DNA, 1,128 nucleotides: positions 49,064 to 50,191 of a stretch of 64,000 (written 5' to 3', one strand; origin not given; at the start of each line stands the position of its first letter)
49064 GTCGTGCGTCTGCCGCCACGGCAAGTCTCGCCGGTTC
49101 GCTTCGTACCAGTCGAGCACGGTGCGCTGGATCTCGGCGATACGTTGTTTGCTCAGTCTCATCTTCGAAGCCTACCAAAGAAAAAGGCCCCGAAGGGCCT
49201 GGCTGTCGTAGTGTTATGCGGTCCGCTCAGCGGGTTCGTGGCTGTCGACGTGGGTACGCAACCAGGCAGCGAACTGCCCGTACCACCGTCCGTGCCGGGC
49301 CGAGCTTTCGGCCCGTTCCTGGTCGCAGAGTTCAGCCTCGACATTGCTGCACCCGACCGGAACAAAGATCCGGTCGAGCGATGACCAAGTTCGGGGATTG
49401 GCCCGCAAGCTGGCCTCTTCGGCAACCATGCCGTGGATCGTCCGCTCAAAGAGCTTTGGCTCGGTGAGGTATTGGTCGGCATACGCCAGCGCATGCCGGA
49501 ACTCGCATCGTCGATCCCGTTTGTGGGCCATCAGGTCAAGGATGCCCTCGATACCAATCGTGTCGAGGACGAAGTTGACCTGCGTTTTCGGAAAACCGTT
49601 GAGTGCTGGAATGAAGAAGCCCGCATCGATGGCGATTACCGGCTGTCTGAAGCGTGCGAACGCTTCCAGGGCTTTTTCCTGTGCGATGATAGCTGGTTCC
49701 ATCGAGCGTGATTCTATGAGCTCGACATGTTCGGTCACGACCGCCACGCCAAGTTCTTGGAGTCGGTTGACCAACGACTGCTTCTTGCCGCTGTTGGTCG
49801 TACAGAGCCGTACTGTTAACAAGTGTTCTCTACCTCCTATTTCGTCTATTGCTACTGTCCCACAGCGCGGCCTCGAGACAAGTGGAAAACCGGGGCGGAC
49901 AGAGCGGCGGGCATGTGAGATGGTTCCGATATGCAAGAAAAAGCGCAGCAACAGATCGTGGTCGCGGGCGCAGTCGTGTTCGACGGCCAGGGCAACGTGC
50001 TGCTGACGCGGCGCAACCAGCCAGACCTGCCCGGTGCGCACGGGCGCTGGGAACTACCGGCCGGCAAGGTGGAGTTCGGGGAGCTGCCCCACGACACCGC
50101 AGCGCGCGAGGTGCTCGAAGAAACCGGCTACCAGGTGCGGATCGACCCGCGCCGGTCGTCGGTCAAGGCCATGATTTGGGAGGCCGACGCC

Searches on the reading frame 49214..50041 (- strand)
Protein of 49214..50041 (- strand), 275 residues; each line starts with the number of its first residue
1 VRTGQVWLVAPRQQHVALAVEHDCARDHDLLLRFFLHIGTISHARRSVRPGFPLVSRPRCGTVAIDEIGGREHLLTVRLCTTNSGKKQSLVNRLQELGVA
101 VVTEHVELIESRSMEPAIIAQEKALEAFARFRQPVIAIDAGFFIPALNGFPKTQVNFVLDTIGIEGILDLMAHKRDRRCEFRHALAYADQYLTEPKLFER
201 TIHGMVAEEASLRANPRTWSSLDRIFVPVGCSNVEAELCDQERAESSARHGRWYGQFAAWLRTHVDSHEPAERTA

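Call 85: search_protein_families(library=pfam, proteins=[window:49214-50041:-], max_evalue=0.001)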
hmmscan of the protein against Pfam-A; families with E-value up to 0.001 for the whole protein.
window:49214-50041:- (275 aa): 1 family
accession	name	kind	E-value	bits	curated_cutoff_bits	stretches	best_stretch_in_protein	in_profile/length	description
PF01725.21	Ham1p_like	-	1.4e-16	61.4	22.5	1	79-249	3-176/186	Ham1 family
